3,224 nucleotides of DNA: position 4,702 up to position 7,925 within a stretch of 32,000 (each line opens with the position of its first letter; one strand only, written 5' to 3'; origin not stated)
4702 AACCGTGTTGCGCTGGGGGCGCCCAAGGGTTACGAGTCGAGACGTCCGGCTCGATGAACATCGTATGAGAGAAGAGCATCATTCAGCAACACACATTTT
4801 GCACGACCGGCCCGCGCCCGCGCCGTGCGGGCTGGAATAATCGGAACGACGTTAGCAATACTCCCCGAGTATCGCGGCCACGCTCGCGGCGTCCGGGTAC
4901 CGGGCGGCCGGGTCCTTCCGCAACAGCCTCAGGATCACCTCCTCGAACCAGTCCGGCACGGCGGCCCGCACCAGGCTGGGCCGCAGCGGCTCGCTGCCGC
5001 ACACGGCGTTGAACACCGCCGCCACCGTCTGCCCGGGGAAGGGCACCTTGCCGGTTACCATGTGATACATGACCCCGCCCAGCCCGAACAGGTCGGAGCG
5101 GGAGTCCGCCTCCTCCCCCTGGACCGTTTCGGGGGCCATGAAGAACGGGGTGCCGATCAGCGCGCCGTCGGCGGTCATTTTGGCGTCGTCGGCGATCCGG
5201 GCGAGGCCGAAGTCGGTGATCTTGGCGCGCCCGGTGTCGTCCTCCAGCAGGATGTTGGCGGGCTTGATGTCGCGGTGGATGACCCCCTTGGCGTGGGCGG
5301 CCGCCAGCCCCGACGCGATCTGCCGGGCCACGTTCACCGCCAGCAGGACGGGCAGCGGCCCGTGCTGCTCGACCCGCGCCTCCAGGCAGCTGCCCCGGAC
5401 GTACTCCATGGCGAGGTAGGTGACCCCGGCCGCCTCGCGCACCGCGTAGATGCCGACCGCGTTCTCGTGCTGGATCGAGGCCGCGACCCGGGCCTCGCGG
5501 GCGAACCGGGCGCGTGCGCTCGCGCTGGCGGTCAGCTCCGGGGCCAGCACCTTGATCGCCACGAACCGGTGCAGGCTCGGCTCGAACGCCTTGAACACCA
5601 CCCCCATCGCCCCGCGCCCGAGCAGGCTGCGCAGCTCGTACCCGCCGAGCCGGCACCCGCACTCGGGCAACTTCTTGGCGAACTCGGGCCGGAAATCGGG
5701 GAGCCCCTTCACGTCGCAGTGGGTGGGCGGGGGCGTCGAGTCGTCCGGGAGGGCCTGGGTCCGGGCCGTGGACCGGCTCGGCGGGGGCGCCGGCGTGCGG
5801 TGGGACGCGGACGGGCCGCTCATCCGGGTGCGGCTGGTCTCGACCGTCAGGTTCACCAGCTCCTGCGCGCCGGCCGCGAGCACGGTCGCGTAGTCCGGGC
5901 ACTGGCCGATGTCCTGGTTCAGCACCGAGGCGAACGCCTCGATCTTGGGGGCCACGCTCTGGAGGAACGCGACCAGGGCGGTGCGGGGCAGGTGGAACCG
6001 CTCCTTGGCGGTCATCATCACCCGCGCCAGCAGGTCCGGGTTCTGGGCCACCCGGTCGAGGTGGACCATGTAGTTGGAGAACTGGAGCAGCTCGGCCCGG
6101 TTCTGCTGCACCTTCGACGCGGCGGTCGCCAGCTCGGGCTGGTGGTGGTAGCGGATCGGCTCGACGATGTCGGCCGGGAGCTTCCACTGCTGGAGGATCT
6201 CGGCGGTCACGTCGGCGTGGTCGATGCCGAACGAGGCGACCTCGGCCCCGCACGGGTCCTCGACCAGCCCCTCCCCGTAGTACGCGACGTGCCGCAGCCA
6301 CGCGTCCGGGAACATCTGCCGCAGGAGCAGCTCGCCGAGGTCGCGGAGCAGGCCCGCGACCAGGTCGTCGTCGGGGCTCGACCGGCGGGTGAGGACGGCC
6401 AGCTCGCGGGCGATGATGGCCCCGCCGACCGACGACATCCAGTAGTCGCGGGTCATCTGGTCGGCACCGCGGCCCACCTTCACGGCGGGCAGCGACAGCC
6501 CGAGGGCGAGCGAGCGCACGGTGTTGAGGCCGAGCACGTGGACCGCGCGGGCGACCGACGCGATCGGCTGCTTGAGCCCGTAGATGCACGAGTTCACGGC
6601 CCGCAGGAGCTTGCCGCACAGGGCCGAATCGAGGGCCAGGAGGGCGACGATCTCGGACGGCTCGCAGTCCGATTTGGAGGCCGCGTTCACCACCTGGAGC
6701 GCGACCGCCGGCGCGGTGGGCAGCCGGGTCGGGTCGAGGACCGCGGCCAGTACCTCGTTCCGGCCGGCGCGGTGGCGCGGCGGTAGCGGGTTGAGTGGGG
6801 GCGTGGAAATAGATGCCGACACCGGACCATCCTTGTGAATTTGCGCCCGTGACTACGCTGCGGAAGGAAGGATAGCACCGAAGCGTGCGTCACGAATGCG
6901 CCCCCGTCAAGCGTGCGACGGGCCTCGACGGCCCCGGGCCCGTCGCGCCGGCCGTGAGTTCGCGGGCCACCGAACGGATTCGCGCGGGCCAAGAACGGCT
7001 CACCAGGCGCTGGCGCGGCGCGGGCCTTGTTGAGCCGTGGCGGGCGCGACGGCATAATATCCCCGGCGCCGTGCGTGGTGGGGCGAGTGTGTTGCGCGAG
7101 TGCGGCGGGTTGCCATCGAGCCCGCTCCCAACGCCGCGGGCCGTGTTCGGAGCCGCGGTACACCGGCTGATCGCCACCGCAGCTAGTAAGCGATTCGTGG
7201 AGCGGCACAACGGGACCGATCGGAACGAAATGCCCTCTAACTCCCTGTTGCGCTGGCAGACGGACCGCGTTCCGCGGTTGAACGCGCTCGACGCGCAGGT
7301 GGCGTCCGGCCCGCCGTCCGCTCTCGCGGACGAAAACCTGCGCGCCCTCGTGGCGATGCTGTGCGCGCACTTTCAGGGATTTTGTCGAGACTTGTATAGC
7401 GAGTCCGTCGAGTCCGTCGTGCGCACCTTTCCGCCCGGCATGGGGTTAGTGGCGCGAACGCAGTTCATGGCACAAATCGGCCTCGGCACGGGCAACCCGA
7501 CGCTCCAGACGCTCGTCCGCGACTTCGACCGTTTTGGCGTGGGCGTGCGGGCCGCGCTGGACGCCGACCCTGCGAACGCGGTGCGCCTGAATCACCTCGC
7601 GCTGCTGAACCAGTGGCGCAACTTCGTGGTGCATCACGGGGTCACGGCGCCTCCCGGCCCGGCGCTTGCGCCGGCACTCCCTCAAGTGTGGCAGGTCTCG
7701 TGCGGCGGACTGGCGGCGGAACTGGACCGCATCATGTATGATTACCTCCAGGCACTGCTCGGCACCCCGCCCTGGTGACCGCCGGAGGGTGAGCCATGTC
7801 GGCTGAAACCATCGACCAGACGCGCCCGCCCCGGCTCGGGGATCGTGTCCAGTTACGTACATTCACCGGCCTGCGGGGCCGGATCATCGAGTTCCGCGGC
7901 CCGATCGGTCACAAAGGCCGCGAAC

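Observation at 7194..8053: HEPN-like (R-x4-H) protein plus orphan 85-aa ORF beside an IS1 relic: candidate toxin/immunity or abortive-infection pair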

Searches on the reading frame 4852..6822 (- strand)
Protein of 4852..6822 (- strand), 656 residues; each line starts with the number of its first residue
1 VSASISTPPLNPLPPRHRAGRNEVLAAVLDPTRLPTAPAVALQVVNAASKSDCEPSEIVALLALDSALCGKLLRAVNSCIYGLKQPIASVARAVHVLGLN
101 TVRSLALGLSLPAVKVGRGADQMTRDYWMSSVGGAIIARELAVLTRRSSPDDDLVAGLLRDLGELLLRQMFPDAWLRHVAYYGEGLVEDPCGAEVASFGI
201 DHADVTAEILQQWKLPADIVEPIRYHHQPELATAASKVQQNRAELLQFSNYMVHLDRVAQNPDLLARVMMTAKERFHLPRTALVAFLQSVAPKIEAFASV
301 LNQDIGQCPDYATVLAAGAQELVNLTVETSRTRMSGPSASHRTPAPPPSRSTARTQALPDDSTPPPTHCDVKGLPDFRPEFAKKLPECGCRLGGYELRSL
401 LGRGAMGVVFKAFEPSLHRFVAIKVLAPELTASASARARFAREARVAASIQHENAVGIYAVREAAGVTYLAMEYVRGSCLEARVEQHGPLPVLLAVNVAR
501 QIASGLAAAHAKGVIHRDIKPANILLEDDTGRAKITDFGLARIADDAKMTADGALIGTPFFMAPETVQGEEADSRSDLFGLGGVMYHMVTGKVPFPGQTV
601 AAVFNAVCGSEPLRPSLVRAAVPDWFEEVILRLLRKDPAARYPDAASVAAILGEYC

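Call 41: search_protein_families(library=pfam, proteins=[window:4852-6822:-], max_evalue=0.01)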
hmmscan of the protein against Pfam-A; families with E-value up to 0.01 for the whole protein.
window:4852-6822:- (656 aa): 7 families
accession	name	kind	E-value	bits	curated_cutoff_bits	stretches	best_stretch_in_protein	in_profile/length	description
PF00069.31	Pkinase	-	2.5e-49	168.5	31.7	1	395-642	1-252/263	Protein kinase domain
PF08668.18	HDOD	-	3.6e-47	160.8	22.9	1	34-229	1-196/196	HDOD domain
PF07714.23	PK_Tyr_Ser-Thr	-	1.7e-34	119.8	23.1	1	397-641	3-248/258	Protein tyrosine and serine/threonine kinase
PF17667.7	Pkinase_fungal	-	0.0001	21.6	24.1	1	511-578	305-376/387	Fungal protein kinase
PF03109.22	ABC1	-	0.0002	21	22.9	1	439-544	109-217/244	ABC1 atypical kinase-like domain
PF01636.29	APH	-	0.00051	20.3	23.2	1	496-545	153-201/239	Phosphotransferase enzyme family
PF01966.28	HD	-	0.0028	18.4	22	1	132-239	6-93/116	HD domain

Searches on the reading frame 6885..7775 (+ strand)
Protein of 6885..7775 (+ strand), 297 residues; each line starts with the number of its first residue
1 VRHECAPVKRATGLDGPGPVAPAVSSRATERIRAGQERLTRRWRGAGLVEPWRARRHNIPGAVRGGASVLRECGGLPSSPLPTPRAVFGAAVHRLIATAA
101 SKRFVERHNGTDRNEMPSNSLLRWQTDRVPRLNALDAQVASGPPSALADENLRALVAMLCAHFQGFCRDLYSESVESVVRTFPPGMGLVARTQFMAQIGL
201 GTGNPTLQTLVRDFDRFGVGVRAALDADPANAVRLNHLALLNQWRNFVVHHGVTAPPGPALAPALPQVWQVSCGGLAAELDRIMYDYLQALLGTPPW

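Call 3: search_protein_families(library=pfam, proteins=[window:6885-7775:+], max_evalue=10)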
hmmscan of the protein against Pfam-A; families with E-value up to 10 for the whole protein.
window:6885-7775:+ (297 aa): 1 family
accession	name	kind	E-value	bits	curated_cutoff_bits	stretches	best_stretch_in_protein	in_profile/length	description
PF18735.6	HEPN_RiboL-PSP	-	0.00073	19.9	28.4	1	144-175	23-54/191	RiboL-PSP-HEPN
